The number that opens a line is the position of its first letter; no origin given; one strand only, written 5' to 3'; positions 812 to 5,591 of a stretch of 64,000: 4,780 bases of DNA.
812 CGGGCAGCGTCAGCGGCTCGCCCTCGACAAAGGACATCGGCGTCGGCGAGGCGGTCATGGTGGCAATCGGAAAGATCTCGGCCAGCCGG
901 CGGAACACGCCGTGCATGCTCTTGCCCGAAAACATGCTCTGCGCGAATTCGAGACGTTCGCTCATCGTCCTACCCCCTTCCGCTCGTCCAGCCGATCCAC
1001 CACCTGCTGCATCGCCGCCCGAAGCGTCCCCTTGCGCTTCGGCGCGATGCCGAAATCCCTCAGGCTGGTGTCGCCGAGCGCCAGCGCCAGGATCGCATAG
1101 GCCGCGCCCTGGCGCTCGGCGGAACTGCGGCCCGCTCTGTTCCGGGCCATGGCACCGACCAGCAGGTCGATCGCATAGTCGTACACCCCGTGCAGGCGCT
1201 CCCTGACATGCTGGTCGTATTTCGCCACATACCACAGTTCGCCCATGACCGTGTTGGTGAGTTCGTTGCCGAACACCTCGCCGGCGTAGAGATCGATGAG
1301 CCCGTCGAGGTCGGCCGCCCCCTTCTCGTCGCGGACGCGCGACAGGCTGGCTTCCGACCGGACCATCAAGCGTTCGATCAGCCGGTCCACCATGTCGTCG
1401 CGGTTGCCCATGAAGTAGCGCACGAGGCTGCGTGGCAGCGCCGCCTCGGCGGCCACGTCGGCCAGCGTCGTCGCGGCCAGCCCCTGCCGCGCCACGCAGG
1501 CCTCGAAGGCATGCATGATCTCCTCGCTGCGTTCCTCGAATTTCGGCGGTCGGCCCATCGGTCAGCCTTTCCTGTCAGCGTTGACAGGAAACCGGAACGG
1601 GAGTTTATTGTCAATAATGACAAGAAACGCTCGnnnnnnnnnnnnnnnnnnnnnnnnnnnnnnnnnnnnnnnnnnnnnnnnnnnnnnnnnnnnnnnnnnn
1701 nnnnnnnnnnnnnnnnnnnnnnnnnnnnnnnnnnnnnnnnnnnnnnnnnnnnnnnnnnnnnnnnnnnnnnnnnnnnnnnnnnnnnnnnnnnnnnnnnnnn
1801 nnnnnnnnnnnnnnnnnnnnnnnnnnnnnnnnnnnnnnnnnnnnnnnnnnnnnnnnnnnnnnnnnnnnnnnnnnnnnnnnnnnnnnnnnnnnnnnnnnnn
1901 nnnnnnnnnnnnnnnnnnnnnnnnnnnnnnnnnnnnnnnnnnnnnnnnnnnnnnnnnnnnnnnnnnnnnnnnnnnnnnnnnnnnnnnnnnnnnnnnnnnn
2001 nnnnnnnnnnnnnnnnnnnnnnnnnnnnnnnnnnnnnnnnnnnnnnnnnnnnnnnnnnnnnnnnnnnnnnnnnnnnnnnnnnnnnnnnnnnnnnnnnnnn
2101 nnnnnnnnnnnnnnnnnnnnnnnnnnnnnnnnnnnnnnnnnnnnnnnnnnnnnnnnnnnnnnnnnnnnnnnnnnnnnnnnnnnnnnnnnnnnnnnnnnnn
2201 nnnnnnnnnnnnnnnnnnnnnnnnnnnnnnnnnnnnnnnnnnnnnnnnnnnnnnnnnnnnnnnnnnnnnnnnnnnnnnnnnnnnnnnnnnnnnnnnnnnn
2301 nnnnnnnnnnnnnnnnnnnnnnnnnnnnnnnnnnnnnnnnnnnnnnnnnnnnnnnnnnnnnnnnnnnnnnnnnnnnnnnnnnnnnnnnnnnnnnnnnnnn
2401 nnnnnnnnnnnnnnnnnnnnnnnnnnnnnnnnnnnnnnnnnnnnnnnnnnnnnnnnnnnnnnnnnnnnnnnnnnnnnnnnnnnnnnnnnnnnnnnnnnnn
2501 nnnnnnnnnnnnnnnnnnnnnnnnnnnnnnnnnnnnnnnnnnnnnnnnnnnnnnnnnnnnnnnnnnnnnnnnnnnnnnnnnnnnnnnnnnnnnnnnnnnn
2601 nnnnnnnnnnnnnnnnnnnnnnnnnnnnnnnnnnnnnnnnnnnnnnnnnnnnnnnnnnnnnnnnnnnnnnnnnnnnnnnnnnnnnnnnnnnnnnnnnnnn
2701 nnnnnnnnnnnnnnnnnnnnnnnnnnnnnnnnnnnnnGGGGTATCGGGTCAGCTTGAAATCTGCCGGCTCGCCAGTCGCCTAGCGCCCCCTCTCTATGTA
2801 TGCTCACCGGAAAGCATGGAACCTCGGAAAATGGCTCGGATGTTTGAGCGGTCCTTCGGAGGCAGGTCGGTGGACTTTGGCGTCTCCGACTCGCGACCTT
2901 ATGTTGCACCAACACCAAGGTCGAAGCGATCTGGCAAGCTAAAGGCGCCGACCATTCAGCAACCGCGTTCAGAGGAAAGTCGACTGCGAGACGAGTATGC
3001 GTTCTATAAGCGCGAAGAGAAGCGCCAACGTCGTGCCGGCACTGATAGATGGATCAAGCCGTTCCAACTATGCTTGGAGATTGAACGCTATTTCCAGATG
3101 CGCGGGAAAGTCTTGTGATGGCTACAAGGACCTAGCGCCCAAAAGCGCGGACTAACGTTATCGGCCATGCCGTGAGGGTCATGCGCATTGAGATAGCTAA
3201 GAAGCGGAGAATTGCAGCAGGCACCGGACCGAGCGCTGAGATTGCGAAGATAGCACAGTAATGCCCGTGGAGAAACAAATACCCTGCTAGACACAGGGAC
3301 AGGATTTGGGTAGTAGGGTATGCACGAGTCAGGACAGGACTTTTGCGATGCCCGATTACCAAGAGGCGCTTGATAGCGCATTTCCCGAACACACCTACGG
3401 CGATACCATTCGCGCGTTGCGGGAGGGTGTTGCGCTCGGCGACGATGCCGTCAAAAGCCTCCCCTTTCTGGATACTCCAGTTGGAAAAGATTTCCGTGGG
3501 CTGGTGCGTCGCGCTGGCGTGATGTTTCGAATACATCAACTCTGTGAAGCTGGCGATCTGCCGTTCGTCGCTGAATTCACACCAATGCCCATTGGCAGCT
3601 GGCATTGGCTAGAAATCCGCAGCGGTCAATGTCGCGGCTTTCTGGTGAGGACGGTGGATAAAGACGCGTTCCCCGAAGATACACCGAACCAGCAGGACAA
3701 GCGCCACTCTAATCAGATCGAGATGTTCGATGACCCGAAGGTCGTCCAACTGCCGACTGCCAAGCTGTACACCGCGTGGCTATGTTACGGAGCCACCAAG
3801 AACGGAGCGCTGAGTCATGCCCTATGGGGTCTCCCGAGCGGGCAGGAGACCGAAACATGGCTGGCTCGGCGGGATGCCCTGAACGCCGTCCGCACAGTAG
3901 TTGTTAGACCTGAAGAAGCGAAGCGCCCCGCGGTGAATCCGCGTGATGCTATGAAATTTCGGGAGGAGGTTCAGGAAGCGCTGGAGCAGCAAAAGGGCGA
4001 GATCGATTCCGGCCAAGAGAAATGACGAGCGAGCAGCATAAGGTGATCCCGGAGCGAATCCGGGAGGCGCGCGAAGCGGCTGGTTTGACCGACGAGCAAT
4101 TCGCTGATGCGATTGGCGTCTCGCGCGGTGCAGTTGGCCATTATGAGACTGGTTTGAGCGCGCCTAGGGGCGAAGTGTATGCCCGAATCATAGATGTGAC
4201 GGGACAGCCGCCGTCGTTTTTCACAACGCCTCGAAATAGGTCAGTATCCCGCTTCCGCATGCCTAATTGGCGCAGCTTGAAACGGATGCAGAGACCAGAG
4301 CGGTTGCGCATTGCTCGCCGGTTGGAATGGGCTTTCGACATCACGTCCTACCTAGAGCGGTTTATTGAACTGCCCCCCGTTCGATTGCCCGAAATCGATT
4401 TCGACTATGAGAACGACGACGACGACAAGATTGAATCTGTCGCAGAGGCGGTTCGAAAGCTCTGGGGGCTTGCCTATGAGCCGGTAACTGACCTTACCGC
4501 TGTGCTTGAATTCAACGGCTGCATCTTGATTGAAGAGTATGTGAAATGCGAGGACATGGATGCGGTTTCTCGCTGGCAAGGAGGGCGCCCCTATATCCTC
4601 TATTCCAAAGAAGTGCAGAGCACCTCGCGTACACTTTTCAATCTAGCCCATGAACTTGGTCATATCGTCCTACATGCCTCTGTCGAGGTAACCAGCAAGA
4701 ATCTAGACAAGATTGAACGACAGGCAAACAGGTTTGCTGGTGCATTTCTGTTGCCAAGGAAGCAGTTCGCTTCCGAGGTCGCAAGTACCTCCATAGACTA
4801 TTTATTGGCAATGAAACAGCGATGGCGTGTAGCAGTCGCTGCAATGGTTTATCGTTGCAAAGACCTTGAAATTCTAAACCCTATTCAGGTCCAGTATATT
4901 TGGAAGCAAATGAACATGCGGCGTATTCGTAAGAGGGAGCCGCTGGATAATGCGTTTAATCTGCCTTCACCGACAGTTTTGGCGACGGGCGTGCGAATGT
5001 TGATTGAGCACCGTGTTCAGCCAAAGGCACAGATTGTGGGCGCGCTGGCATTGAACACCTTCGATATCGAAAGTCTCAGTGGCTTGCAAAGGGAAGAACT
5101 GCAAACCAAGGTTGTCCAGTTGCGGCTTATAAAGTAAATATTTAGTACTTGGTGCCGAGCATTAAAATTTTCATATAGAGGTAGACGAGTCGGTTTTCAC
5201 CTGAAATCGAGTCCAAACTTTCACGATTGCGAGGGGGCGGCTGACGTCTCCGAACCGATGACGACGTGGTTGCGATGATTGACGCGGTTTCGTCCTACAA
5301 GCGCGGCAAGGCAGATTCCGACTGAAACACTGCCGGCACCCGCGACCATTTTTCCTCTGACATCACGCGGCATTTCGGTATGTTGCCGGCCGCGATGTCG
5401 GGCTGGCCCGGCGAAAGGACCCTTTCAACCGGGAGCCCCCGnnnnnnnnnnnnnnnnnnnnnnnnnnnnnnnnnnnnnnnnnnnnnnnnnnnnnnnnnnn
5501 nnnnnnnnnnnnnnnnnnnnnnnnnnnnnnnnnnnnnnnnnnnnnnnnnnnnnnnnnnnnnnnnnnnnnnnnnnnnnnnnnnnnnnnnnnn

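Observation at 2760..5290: ~2.5 kb low-GC islet between an orphan SBP gene and nhaA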

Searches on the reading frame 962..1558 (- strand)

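Call 55: search_protein_families(library=ncbifam, proteins=[window:962-1558:-], max_evalue=0.01)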
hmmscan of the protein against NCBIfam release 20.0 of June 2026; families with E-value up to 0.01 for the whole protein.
window:962-1558:- (198 aa): 5 families
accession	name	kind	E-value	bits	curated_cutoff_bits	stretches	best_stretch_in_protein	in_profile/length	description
TIGR03384.1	betaine_BetI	equivalog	1.3e-05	25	201.3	1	9-73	8-72/189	choline-binding transcriptional repressor BetI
NF001978.0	PRK00767.1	equivalog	0.00019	21.3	118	1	10-78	10-78/197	transcriptional regulator BetI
NF053516.1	TranRepPrsAVib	equivalog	0.0026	17.6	300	1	11-79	8-80/208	TetR family transcriptional repressor PsrA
NF051852.1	efflux_TF_MtrR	exception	0.003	17.4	280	1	12-76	13-77/205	multidrug efflux system transcriptional repressor MtrR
NF007949.0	PRK10668.1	equivalog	0.0034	16.9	271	1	9-63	11-65/216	multidrug efflux transporter transcriptional repressor AcrR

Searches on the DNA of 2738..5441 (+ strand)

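Call 47: search_dna_similar(query=window:2738-5441:+, collection=plasmids, mode=distant, max_rows=15)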
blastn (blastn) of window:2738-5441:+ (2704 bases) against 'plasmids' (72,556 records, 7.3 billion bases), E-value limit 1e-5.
No match.

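Call 48: search_dna_similar(query=window:2738-5441:+, collection=phages, mode=distant, max_rows=10)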
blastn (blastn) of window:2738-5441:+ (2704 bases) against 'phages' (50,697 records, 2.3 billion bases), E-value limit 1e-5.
No match.
